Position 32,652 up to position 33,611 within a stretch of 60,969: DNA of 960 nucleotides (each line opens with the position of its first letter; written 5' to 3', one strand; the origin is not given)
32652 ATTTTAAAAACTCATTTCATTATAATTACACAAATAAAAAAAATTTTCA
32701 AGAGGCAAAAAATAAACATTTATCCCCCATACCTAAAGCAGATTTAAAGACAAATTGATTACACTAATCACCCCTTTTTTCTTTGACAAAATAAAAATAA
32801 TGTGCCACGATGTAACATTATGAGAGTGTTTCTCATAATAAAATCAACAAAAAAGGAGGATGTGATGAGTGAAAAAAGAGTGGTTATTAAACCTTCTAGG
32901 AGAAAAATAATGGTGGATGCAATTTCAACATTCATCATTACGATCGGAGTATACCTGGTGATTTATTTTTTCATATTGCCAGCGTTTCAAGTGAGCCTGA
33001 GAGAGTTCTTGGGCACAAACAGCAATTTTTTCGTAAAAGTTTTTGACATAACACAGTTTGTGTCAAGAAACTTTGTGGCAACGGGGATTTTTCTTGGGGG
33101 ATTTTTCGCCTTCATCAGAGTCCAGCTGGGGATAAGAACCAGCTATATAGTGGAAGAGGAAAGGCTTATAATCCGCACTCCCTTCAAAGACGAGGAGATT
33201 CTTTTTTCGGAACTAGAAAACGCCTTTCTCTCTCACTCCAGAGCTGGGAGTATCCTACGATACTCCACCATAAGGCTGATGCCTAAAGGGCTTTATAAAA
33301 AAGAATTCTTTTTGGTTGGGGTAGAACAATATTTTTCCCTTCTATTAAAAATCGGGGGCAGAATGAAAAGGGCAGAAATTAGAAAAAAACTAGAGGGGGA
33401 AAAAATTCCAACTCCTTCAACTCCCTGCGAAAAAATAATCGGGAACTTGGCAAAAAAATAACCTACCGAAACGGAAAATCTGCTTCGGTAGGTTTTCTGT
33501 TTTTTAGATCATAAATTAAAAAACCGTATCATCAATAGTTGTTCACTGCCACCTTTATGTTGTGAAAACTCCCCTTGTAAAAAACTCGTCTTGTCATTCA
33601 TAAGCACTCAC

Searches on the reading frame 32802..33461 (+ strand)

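Call 7: search_protein_families(library=pfam, proteins=[window:32802-33461:+], max_evalue=0.1)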
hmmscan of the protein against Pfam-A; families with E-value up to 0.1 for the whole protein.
window:32802-33461:+ (219 aa): 1 family
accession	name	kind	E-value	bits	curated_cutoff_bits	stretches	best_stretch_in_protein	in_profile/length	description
PF10882.14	bPH_5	-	0.055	14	22.5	0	114-148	2-36/100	Bacterial PH domain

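Call 85: search_protein_families(library=padloc, proteins=[window:32802-33461:+], max_evalue=0.01)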
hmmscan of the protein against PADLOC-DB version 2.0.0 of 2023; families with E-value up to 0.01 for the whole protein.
window:32802-33461:+ (219 aa): 0 families
